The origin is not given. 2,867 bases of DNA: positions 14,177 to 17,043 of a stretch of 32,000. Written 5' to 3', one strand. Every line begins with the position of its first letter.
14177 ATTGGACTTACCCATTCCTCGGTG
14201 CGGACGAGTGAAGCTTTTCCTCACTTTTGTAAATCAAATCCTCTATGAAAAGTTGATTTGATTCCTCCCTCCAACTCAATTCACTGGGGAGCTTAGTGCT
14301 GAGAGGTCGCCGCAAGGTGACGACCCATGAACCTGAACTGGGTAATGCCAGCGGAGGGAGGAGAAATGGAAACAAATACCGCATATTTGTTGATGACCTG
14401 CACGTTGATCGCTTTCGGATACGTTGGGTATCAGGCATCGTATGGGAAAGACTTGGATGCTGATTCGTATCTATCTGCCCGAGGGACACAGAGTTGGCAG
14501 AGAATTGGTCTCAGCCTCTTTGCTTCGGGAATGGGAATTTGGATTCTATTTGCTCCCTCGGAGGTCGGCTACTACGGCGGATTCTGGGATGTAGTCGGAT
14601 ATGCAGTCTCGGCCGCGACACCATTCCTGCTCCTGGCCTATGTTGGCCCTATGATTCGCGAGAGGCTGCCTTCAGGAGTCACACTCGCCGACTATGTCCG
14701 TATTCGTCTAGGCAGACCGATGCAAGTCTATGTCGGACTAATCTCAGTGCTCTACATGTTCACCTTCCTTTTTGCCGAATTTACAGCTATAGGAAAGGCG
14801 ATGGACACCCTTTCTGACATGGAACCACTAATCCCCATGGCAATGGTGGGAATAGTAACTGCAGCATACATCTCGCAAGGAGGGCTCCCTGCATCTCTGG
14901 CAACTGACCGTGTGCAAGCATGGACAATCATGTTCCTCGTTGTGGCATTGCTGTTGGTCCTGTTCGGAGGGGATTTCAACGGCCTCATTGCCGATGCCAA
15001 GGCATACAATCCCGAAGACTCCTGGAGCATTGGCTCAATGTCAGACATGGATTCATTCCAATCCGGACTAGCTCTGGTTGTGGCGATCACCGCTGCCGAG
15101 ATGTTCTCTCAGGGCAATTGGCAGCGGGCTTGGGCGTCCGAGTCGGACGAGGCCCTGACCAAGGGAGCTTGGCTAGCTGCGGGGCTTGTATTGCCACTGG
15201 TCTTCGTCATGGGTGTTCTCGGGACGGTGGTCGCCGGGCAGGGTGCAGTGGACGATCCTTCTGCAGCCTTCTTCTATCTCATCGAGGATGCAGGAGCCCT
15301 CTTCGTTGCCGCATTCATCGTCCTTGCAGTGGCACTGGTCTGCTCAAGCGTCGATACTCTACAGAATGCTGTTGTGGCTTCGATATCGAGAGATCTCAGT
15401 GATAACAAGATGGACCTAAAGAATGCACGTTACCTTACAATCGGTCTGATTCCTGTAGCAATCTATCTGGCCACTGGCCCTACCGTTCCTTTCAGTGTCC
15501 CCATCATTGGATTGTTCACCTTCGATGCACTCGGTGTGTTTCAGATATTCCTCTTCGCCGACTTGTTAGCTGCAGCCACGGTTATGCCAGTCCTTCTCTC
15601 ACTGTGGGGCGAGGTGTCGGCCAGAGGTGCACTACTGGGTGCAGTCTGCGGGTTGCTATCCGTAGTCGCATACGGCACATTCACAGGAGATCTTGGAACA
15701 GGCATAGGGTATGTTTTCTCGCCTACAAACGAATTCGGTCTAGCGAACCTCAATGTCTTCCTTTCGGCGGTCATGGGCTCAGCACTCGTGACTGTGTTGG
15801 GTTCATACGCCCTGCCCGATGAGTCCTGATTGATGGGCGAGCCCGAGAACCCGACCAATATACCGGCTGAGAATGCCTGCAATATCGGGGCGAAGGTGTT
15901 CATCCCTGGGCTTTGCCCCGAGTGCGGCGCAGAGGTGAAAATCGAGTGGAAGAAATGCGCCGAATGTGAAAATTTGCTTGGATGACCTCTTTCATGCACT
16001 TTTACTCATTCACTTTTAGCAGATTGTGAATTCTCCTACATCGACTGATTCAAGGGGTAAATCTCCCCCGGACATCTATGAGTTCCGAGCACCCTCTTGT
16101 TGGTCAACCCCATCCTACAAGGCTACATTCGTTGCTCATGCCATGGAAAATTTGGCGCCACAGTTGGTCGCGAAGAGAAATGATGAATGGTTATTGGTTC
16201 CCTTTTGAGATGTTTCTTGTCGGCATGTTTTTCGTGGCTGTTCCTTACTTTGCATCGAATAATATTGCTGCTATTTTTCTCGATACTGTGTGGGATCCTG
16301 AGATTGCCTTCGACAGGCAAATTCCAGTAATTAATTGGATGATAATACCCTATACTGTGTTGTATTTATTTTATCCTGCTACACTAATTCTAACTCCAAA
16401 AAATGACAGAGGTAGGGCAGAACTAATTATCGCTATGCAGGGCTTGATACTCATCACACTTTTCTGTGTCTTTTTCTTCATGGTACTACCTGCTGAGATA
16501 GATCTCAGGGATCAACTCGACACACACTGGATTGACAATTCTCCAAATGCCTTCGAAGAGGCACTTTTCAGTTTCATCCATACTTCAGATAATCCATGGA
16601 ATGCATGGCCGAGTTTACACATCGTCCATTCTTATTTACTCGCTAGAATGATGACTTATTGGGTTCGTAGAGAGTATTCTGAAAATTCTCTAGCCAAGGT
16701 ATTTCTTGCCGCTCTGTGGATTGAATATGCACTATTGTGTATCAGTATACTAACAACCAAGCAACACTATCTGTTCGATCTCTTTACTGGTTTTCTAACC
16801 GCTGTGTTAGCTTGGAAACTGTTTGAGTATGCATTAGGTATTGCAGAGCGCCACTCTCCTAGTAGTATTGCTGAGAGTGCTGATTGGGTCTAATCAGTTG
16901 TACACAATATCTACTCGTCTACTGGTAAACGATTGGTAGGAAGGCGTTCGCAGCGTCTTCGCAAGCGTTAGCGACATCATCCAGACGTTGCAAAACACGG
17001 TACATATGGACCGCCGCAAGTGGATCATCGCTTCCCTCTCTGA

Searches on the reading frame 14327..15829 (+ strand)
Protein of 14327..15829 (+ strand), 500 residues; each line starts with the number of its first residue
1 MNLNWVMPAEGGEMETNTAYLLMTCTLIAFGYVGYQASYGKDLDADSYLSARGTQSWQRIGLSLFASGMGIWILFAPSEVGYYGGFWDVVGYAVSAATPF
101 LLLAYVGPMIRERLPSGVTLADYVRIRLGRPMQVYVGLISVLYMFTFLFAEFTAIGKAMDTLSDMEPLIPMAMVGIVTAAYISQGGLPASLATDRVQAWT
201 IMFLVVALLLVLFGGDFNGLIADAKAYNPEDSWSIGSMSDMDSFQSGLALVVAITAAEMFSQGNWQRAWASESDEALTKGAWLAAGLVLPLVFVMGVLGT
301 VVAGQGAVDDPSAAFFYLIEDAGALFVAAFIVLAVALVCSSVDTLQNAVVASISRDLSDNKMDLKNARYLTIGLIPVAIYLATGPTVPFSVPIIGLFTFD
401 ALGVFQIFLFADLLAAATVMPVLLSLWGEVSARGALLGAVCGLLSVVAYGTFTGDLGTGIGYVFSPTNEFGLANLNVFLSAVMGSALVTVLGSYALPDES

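Call 12: search_protein_families(library=pfam, proteins=[window:14327-15829:+])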
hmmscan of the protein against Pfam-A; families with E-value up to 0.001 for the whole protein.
window:14327-15829:+ (500 aa): 1 family
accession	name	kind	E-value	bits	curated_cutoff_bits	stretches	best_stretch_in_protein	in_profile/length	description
PF00474.23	SSF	-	2e-15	57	22.8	1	50-442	3-406/406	Sodium:solute symporter family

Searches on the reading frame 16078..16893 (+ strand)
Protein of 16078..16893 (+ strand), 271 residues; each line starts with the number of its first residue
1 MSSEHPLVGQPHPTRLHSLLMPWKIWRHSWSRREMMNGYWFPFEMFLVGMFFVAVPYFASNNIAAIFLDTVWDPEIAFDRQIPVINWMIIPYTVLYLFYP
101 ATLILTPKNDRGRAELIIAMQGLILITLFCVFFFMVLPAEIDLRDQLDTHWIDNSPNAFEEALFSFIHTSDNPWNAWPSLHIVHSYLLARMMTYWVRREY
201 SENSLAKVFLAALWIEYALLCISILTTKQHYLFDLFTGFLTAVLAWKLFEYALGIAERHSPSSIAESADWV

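Call 12: search_protein_families(library=pfam, proteins=[window:16078-16893:+])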
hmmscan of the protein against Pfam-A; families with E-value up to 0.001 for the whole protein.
window:16078-16893:+ (271 aa): 2 families
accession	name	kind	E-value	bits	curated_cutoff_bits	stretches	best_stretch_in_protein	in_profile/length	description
PF14378.12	PAP2_3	-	1.7e-10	41.5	27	1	92-248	36-190/190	PAP2 superfamily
PF01569.27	PAP2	-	9.7e-06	25.8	27.2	1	157-248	47-120/130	PAP2 superfamily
